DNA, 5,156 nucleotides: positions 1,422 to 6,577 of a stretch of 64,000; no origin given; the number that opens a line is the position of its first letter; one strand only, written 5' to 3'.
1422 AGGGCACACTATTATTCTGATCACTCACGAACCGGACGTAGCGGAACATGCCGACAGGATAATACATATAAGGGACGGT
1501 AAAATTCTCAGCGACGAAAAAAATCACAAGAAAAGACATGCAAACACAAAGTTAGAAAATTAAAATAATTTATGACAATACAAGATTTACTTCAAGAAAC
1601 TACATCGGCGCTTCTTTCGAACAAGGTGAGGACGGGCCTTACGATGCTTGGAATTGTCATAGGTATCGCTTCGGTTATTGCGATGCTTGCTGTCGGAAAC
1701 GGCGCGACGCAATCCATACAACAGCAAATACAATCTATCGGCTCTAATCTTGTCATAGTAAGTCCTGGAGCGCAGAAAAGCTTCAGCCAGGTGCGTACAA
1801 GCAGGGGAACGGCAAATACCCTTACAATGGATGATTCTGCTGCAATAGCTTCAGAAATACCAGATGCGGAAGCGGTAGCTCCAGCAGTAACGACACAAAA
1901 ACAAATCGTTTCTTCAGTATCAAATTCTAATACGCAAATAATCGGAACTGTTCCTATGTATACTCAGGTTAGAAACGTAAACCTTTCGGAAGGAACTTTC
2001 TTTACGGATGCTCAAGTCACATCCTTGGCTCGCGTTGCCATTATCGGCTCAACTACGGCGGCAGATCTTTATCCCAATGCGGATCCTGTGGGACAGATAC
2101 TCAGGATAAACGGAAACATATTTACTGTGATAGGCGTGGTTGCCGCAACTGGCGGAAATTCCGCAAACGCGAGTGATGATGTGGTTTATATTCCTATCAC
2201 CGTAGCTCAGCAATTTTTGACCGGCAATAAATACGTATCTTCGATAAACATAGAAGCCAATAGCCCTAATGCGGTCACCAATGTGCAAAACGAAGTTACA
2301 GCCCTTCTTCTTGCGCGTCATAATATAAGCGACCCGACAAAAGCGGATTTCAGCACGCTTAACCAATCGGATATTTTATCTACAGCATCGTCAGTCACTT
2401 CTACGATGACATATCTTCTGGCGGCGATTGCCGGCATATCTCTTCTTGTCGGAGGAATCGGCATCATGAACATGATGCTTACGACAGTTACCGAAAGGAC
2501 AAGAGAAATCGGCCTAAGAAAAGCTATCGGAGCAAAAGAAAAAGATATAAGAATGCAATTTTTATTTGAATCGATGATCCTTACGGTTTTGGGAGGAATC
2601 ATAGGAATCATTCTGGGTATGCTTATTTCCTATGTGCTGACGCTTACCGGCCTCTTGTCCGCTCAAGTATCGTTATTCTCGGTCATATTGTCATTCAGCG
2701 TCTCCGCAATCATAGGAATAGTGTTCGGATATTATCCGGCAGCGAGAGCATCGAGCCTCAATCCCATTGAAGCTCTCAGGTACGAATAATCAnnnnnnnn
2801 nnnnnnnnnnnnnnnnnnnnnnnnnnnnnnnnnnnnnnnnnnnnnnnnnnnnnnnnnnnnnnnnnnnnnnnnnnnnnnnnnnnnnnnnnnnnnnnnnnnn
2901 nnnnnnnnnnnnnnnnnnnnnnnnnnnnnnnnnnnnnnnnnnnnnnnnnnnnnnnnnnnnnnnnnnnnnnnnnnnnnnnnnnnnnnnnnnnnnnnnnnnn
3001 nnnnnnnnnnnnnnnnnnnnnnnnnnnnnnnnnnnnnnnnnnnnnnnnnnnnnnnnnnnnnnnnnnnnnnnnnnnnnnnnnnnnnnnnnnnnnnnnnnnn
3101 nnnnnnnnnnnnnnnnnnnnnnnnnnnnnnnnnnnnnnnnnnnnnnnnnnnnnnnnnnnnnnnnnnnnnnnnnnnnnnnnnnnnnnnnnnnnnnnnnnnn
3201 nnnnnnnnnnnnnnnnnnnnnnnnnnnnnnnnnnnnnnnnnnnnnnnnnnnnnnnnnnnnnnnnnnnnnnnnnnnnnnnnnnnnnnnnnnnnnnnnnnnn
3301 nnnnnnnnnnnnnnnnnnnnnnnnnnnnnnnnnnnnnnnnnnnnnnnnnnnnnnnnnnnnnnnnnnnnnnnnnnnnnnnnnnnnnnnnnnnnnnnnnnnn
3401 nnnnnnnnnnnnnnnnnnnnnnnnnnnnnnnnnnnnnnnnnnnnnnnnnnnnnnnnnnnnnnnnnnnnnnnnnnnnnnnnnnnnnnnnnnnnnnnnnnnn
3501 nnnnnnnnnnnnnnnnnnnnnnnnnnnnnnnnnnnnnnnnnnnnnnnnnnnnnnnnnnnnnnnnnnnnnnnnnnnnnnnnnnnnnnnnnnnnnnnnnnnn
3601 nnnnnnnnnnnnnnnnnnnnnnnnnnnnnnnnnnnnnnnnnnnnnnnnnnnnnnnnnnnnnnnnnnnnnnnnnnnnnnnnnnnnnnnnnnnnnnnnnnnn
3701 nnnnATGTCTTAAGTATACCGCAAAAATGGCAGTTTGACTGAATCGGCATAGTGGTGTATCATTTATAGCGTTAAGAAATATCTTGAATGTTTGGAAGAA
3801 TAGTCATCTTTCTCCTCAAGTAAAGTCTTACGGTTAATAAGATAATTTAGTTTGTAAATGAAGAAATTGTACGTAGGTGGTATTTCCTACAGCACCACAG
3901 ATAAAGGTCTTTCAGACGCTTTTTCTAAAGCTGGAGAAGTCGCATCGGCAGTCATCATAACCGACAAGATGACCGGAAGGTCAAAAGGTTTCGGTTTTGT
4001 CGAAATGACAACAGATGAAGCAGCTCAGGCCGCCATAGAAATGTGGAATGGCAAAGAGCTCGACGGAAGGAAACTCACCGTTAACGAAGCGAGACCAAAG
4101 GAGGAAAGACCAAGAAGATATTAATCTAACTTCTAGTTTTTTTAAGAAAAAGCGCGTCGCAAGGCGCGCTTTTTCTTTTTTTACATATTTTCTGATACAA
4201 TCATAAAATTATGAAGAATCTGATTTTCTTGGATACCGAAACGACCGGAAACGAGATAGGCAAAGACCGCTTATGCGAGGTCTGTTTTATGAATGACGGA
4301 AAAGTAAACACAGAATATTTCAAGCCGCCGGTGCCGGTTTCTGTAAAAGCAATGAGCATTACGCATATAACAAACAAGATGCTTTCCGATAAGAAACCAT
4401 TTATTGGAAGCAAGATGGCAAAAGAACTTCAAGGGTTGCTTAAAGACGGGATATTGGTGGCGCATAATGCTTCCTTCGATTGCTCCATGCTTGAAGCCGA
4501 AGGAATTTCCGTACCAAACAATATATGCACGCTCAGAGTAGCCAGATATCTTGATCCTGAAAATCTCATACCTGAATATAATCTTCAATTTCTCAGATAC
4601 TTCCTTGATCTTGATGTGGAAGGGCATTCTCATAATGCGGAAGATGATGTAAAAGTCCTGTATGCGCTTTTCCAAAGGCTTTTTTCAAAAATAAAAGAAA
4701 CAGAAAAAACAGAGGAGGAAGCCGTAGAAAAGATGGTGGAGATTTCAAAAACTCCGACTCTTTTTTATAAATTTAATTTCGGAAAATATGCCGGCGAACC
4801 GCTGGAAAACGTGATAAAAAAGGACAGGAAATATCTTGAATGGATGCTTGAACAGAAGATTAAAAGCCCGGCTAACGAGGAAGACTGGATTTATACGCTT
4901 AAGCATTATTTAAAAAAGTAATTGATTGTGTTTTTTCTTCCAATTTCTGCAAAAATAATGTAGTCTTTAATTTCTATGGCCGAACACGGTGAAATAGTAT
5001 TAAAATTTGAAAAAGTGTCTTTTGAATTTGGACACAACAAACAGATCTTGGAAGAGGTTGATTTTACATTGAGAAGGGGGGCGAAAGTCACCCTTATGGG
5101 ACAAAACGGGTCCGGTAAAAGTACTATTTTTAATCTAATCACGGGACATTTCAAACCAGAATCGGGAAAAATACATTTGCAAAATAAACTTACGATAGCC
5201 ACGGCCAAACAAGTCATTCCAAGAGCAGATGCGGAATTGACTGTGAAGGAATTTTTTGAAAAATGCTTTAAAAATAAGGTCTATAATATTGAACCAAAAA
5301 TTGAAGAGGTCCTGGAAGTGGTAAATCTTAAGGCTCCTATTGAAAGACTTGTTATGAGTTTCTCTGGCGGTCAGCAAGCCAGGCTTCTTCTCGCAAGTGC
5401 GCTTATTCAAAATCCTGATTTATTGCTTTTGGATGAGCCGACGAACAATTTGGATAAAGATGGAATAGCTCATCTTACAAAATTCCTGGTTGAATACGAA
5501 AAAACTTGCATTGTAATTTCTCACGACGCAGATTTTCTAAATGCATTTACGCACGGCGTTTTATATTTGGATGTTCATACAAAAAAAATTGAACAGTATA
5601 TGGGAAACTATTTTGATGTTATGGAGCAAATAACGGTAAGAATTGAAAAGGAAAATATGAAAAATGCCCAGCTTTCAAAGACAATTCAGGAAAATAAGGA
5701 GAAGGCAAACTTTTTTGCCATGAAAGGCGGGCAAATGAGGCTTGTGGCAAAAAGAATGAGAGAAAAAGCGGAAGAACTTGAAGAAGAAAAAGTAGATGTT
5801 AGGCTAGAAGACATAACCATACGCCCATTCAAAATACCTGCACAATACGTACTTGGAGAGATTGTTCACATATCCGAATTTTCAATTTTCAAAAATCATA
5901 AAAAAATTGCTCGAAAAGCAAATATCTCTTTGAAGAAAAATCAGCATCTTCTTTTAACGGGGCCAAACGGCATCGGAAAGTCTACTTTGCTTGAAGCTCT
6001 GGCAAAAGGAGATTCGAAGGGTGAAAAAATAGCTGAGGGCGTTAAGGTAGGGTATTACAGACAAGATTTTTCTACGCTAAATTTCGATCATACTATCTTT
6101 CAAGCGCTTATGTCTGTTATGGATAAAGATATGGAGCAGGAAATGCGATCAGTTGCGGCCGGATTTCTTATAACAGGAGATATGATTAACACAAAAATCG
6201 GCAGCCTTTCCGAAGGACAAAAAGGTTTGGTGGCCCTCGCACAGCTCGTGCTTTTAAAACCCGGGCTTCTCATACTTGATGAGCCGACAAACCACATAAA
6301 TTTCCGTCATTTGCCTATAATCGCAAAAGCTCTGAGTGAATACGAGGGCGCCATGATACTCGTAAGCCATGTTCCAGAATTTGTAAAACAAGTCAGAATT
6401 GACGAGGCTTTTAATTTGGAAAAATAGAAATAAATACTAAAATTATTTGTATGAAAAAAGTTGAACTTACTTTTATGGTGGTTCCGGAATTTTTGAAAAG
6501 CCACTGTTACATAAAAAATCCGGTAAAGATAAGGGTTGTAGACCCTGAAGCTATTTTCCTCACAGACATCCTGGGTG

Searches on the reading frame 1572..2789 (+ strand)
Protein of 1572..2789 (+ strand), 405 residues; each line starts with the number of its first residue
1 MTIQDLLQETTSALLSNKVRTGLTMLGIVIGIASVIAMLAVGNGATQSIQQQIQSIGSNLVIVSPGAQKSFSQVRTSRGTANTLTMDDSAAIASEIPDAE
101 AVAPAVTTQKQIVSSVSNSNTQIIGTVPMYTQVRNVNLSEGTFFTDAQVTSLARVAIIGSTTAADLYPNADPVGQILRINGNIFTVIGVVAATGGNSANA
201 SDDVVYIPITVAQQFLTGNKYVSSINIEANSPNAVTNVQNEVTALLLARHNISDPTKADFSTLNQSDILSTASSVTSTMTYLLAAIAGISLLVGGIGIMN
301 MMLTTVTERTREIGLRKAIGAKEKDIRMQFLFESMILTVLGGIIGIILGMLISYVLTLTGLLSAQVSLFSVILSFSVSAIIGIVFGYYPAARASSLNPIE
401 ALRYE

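Call 64: search_protein_families(library=ncbifam, proteins=[window:1572-2789:+], max_evalue=0.00001)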
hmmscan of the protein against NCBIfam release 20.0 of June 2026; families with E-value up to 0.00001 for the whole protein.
window:1572-2789:+ (405 aa): 8 families
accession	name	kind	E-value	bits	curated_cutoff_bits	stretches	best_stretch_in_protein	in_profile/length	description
NF007826.0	PRK10535.1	equivalog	5.3e-75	253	966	1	7-403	258-646/648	macrolide ABC transporter ATP-binding protein/permease MacB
TIGR03434.1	ADOP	subfamily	3.2e-39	134.7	622.3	1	88-405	492-803/803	ADOP family duplicated permease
TIGR02212.1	lolCE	equivalog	1.7e-17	63.5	362.45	1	21-405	24-411/411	lipoprotein-releasing ABC transporter permease subunit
NF008357.0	PRK11146.1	exception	2.2e-10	40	439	1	24-357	30-346/414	lipoprotein-releasing ABC transporter permease subunit LolE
NF038347.1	FtsX_Gpos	exception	5.6e-09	35.8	225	1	223-362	122-249/296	permease-like cell division protein FtsX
TIGR02213.1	lolE_release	exception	3.1e-08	32.9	540.35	0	25-357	28-343/411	lipoprotein-releasing ABC transporter permease subunit LolE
NF038346.1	FtsX_actino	exception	6.9e-07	28.9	250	1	264-375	164-276/308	permease-like cell division protein FtsX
NF008076.0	PRK10814.1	exception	4e-06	26.1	473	0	291-405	275-399/399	lipoprotein-releasing ABC transporter permease subunit LolC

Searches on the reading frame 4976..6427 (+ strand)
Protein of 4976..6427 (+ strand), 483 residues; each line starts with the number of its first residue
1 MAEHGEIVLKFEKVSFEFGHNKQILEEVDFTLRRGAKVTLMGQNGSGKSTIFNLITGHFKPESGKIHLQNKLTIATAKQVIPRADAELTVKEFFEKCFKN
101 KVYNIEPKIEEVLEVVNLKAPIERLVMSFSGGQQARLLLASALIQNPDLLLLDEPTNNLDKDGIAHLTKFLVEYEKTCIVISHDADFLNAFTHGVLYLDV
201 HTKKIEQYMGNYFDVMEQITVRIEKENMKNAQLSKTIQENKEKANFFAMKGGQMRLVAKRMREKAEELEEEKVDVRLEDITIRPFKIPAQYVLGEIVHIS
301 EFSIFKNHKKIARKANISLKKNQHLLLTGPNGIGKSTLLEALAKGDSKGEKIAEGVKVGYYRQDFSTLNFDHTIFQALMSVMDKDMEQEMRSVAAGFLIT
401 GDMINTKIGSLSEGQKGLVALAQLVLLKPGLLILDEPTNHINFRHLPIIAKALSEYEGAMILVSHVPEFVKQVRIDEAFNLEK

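Call 64: search_protein_families(library=ncbifam, proteins=[window:4976-6427:+], max_evalue=0.00001)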
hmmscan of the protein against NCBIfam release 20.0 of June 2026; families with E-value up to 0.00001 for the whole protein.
window:4976-6427:+ (483 aa): 189 families (the best 25 are shown)
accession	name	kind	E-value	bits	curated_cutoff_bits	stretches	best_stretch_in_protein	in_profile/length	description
NF000355.4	ribo_prot_ABC_F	equivalog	3.7e-98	329.6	380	2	8-245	2-232/499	ribosomal protection-like ABC-F family protein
TIGR03719.1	ABC_ABC_ChvD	subfamily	5.1e-69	233.3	806.75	2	99-472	133-505/552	energy-dependent translational throttle protein EttA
NF011646.0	PRK15064.1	equivalog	1e-68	232.1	762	2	99-472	125-500/530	ABC-F family ATPase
NF008775.0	PRK11819.1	equivalog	1.1e-68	232.2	599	2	100-472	136-507/556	energy-dependent translational throttle protein EttA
NF050005.1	ABC_ATPase_Uup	equivalog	4.4e-67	226.7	900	2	95-473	125-503/636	ATP-binding cassette ATPase Uup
NF000169.2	ABCF_Sal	exception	1.5e-65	221.9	725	2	102-473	103-494/542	Sal family ABC-F type ribosomal protection protein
NF007921.0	PRK10636.1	equivalog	6.6e-64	216.3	917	2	121-471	142-491/638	ABC transporter ATP-binding protein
NF008358.0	PRK11147.1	equivalog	6.5e-63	213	936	2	99-473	129-503/635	ABC transporter ATP-binding protein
NF000170.2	ABCF_Vga_all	exception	2.8e-56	191.1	725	1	20-473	14-446/521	Vga family ABC-F type ribosomal protection protein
NF000168.2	ABCF_Msr_all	exception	1.2e-55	189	680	2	6-250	3-227/487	Msr family ABC-F type ribosomal protection protein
NF000171.1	ABCF_producer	exception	1.7e-54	185.2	800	3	299-467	353-521/541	TlrC/CarA/OleB/SrmB family ABC-F type ribosomal protection protein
NF043038.1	ABCF_CplR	exception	1e-53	182.9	780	2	259-473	250-462/544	ABC-F type ribosomal protection protein CplR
NF000167.2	ABCF_Lsa_all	exception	1.2e-49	169.6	750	3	122-245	111-231/492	Lsa family ABC-F type ribosomal protection protein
NF000514.1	ABCF_OptrA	exception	3.8e-46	157.7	1450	1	124-472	178-524/655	ABC-F type ribosomal protection protein OptrA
NF000166.1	ABCF_CarA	exception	1e-44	152.6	1050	3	317-465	381-530/556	ABC-F type ribosomal protection protein Car(A)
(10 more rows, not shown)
